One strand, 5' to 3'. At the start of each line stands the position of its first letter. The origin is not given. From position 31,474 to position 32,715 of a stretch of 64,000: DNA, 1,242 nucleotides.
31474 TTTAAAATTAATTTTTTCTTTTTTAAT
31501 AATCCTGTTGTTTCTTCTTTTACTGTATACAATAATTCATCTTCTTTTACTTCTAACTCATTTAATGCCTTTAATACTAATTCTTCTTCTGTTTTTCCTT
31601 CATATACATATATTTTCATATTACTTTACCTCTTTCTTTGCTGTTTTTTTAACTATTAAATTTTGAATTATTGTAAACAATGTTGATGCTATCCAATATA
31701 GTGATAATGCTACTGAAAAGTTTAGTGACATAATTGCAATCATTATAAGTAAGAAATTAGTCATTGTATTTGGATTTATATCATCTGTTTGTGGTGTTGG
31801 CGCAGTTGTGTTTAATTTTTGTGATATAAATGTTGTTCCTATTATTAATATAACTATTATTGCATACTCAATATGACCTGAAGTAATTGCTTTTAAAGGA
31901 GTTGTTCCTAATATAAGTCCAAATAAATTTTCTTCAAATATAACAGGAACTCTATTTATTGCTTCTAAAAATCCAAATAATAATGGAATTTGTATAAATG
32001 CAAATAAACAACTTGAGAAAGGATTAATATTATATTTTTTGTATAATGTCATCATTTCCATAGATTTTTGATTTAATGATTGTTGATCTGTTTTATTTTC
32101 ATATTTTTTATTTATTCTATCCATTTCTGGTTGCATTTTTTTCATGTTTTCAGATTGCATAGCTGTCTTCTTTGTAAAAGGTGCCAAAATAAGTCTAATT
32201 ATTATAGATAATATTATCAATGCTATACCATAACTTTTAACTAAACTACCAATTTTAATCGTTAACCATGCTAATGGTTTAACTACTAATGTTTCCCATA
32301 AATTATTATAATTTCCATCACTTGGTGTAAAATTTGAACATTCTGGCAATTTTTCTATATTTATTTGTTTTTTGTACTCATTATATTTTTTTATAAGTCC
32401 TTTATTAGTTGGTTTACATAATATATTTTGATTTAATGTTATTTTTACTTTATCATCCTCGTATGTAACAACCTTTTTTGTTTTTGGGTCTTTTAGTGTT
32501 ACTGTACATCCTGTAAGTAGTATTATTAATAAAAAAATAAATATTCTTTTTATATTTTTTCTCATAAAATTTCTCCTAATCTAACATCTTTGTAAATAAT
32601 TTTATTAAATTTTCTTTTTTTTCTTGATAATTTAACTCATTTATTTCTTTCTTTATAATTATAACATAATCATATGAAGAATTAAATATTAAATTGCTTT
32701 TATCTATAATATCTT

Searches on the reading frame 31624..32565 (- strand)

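Call 70: search_protein_families(library=pfam, proteins=[window:31624-32565:-], max_evalue=0.00001)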
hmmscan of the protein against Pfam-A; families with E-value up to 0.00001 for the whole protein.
window:31624-32565:- (314 aa): 1 family
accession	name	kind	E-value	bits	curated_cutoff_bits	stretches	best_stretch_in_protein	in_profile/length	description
PF02096.25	60KD_IMP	-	1.2e-40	139.7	35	1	112-307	1-163/163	60Kd inner membrane protein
